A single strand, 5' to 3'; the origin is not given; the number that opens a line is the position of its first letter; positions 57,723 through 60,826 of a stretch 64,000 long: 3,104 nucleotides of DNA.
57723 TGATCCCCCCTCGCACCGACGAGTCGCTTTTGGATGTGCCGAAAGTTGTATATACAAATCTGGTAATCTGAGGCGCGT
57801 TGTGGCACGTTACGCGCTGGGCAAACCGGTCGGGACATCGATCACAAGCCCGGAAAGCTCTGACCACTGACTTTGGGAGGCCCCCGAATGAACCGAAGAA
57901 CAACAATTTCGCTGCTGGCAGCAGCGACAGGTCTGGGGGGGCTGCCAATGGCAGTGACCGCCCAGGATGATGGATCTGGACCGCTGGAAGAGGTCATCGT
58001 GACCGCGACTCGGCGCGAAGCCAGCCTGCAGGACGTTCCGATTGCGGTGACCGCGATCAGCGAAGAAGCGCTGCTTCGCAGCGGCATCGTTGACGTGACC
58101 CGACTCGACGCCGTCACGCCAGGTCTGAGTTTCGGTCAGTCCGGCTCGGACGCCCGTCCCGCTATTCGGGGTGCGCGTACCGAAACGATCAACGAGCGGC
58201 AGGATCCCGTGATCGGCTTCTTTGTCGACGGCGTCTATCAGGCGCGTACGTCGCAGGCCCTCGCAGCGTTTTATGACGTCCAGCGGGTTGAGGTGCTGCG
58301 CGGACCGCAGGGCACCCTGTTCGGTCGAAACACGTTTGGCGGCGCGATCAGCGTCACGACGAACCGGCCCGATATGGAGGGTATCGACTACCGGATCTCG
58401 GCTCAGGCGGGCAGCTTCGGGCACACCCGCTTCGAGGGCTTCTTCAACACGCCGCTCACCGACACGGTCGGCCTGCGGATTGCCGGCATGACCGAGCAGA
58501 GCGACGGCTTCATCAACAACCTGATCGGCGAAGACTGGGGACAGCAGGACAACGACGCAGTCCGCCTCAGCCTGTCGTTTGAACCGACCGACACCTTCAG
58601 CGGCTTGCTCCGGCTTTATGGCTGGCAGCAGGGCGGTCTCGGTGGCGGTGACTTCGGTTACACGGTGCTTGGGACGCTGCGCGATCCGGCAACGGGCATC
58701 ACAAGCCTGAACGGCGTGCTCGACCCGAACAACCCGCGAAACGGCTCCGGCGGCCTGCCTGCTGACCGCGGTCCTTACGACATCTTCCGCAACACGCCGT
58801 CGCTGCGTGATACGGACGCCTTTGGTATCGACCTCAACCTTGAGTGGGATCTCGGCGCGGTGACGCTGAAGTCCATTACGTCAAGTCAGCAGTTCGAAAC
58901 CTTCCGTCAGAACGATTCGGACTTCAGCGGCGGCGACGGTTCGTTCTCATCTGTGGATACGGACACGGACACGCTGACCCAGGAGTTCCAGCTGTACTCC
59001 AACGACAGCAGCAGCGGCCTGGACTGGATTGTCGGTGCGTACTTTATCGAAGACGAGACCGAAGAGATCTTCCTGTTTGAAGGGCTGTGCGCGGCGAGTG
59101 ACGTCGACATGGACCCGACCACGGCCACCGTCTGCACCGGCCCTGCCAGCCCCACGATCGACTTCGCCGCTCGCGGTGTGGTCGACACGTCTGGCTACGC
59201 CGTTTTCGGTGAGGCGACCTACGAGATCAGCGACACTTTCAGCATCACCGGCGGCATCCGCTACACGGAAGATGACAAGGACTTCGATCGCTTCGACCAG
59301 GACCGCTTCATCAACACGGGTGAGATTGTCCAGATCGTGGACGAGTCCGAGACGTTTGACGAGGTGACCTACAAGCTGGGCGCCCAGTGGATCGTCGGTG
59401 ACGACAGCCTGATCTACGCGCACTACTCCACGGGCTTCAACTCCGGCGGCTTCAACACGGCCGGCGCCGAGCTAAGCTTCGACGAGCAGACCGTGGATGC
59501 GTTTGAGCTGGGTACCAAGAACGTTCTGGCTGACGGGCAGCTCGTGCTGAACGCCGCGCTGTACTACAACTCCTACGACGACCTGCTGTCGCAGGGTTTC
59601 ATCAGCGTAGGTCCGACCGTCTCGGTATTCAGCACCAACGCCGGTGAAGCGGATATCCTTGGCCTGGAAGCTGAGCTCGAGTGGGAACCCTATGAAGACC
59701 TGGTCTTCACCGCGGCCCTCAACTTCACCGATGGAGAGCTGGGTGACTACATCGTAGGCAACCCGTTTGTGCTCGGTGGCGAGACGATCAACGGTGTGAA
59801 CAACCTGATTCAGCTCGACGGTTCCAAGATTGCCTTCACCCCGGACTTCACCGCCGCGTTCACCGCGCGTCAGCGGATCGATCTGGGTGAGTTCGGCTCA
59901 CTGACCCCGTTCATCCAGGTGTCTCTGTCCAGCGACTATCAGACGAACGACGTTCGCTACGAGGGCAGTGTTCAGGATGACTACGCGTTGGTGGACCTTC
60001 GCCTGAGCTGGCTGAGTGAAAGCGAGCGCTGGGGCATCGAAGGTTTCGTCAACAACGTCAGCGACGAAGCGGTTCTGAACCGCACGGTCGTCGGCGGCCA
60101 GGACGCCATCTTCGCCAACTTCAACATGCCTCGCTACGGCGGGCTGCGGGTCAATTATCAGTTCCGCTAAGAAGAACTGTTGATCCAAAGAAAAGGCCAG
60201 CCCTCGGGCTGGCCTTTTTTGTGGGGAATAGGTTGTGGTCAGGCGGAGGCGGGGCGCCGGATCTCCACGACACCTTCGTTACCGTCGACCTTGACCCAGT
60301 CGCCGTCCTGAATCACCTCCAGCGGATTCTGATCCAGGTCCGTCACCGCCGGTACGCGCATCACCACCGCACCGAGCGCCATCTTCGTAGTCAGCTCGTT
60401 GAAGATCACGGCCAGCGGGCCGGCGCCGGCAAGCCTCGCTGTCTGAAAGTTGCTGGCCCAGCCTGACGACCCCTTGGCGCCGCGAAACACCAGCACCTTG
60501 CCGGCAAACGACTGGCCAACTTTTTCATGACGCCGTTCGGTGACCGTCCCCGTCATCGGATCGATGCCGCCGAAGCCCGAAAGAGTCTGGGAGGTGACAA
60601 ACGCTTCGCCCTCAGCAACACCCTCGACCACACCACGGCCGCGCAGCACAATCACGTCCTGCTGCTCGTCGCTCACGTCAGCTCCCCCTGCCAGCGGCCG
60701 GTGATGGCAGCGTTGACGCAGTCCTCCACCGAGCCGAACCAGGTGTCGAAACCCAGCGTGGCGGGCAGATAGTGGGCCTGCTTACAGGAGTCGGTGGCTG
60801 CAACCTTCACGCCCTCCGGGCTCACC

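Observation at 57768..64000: TBDR / two-subunit aconitase X / CrtI-like oxidoreductase / MFS cluster: a candidate uncharacterised catabolic pathway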

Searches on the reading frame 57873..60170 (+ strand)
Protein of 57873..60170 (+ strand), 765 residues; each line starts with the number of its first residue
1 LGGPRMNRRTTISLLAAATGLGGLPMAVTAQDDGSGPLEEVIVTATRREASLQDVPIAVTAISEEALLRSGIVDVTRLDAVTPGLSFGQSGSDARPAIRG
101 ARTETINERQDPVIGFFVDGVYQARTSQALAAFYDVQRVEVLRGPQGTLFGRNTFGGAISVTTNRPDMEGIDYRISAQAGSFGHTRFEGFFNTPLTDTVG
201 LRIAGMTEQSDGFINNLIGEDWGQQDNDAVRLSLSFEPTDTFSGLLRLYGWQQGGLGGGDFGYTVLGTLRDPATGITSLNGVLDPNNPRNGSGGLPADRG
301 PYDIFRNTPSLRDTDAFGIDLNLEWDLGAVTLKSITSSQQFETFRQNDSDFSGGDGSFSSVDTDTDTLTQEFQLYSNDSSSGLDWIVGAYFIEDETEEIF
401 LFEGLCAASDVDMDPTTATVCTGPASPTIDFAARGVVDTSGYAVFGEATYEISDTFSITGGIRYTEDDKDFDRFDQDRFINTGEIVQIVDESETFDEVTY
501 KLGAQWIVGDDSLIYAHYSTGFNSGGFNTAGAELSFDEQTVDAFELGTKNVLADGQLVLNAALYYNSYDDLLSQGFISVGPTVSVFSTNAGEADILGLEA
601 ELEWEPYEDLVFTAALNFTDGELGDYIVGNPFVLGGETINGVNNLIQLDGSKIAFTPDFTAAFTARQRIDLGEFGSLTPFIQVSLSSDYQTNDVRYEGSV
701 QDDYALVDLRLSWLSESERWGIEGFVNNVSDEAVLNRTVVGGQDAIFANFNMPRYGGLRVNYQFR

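Call 8: search_protein_families(library=pfam, proteins=[window:57873-60170:+], max_evalue=0.01)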
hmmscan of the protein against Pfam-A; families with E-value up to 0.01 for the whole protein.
window:57873-60170:+ (765 aa): 2 families
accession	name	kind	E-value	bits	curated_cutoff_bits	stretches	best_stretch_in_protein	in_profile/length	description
PF00593.30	TonB_dep_Rec_b-barrel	-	2.6e-35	123.5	27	1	270-729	10-436/436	TonB dependent receptor-like, beta-barrel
PF07715.20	Plug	-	5.2e-14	53.1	23.9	1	52-158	2-107/107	TonB-dependent Receptor Plug Domain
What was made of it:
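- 57888..60170 (+): TonB-dependent outer-membrane receptor. The ORF opens at TTG 57873. The likely start is ATG 57888, preceded by GGGAGG, followed by a signal peptide and a TonB-box-like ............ Plug and beta-barrel domains (call 8).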

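Call 9: search_protein_families(library=ncbifam, proteins=[window:57873-60170:+], max_evalue=0.01)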
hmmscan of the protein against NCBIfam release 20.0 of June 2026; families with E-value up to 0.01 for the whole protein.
window:57873-60170:+ (765 aa): 25 families
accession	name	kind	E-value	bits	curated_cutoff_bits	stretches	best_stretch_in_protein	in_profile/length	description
TIGR01783.1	TonB-siderophor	subfamily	5.5e-35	121.1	223.5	3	438-622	359-529/649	TonB-dependent siderophore receptor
TIGR01785.1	TonB-hemin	subfamily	6.1e-19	67.9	316.85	2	38-166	1-131/677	TonB-dependent heme/hemoglobin receptor family protein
TIGR01786.1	TonB-hemlactrns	subfamily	3.6e-16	58.7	323.75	2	40-165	2-135/719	TonB-dependent hemoglobin/transferrin/lactoferrin family receptor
NF053590.1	TonB_dep_TOL0244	equivalog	1.9e-12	46.6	645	2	38-166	10-142/604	TOL_0244 family TonB-dependent receptor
NF010010.0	PRK13483.1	equivalog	2.6e-12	45.5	927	1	15-240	9-242/660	ligand-gated channel protein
TIGR01779.1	TonB-B12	equivalog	3.5e-12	45.7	599.7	1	26-226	16-215/614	TonB-dependent vitamin B12 receptor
NF007465.0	PRK10044.1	equivalog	3e-11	42.2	803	1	43-172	67-195/726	ferrichrome porin FhuA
TIGR04056.1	OMP_RagA_SusC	subfamily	3.3e-11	42.3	368.25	1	29-171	70-211/981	SusC/RagA family TonB-linked outer membrane protein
NF010038.0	PRK13513.1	equivalog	1.4e-10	40.3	942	1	27-167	24-168/659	ligand-gated channel protein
NF007926.1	PRK10641.1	equivalog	3.8e-09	35.6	836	1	39-252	28-246/617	TonB-dependent vitamin B12 receptor BtuB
NF007349.0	PRK09840.1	equivalog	8.2e-09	34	686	2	116-211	129-221/760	catecholate siderophore receptor Fiu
NF010011.0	PRK13484.1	equivalog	1.3e-07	30.3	1197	1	38-243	30-242/682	IreA family TonB-dependent siderophore receptor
NF050067.1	TonBEntbctnRecCfrA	equivalog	5.3e-07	28.3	1200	1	34-165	22-159/698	TonB-dependent ferric enterobactin receptor CfrA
NF047944.1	FoxamRcptFoxA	equivalog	8.9e-07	27.6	1300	1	8-217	3-217/697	ferrioxamine B receptor FoxA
NF041535.1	TonB_rec_PqqU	equivalog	1e-06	27.3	1200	1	133-186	100-151/676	TonB-dependent receptor PqqU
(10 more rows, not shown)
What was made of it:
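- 57888..60170 (+): It falls below every siderophore, haem or B12 equivalog cut-off (call 9).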

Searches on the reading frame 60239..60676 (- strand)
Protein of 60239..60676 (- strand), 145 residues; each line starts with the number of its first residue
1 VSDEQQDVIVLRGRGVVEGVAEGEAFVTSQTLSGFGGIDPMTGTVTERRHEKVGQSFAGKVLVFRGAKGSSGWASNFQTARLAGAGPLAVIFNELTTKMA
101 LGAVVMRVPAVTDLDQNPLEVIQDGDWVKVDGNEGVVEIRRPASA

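Call 8: search_protein_families(library=pfam, proteins=[window:60239-60676:-], max_evalue=0.01)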
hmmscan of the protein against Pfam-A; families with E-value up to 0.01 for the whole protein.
window:60239-60676:- (145 aa): 1 family
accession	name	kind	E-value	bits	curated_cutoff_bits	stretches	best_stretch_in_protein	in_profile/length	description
PF01989.23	AcnX_swivel_put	-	6e-21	74.5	27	1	32-111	1-80/80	Aconitase X swivel domain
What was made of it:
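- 60239..60676 (-): AcnX small (swivel, domain 4) subunit, 145 aa. Its GTG start overlaps the stop of the large-subunit gene (GTGA). PF01989 at 74.5 bits (call 8).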

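Call 9: search_protein_families(library=ncbifam, proteins=[window:60239-60676:-], max_evalue=0.01)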
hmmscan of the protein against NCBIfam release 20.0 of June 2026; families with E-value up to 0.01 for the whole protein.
window:60239-60676:- (145 aa): 3 families
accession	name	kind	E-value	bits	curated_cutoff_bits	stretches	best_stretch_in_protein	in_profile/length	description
NF003046.0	PRK03955.1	equivalog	1.3e-25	89.8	163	1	10-140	3-130/132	DUF126 domain-containing protein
NF051439.1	C3LHypDHLhpIPSEAE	equivalog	3.9e-15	55.3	700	1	16-126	3-118/555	cis-3-hydroxy-L-proline dehydratase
NF006153.0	PRK08296.1-5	subfamily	0.0031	16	578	1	48-139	522-605/608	hypothetical protein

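Call 20: search_solved_structures(query=window:60239-60676:-, max_evalue=0.01, show_alignments=3)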
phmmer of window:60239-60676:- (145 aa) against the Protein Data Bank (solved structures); distinct sequences matched with E-value up to 0.01: 5.
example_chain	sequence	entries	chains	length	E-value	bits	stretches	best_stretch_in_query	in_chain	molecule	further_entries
7cnr_B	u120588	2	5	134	1.2e-20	76.9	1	11-140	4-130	UPF0107 protein TK1248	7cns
2hi6_A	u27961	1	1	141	1.5e-20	76.6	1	13-139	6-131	UPF0107 protein AF0055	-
7d2r_A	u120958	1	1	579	6.7e-10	42.2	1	12-106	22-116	cis-3-hydroxy-L-proline dehydratase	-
7cnp_A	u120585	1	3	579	6.9e-10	42.1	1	12-106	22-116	cis-3-hydroxy-L-proline dehydratase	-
7cnq_A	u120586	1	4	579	1.7e-09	40.8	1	12-106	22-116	cis-3-hydroxy-L-proline dehydratase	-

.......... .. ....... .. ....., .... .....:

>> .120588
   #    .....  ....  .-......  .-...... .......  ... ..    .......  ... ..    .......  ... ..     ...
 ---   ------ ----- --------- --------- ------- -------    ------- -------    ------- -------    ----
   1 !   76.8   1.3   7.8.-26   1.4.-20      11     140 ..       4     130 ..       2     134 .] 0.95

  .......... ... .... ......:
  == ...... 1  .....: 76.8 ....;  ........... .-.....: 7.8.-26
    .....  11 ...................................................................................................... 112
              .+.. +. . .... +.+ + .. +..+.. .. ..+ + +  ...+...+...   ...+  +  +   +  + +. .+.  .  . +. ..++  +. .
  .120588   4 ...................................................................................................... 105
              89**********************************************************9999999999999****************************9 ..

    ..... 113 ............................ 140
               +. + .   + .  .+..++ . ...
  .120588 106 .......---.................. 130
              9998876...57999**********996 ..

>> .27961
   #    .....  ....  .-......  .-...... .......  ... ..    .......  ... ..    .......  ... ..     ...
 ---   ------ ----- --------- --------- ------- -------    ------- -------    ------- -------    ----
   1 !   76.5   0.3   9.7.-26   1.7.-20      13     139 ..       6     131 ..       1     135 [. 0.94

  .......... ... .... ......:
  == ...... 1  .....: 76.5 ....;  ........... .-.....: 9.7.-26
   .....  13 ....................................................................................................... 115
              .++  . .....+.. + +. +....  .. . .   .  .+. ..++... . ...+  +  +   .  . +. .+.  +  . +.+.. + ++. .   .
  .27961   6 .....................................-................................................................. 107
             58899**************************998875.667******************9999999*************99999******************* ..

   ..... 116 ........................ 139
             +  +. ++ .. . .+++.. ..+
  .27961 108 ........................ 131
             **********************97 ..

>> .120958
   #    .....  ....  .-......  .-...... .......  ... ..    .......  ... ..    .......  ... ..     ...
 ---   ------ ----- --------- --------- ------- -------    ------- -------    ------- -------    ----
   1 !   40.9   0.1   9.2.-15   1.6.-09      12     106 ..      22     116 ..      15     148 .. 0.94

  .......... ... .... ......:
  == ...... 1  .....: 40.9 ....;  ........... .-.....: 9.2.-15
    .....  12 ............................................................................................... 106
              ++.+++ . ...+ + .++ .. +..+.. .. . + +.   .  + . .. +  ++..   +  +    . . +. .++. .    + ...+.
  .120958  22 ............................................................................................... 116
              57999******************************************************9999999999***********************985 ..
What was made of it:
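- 60239..60676 (-): Closest solved chains are TK1248 (7cnr_B, E=1.2e-20) and AF0055 (call 20).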
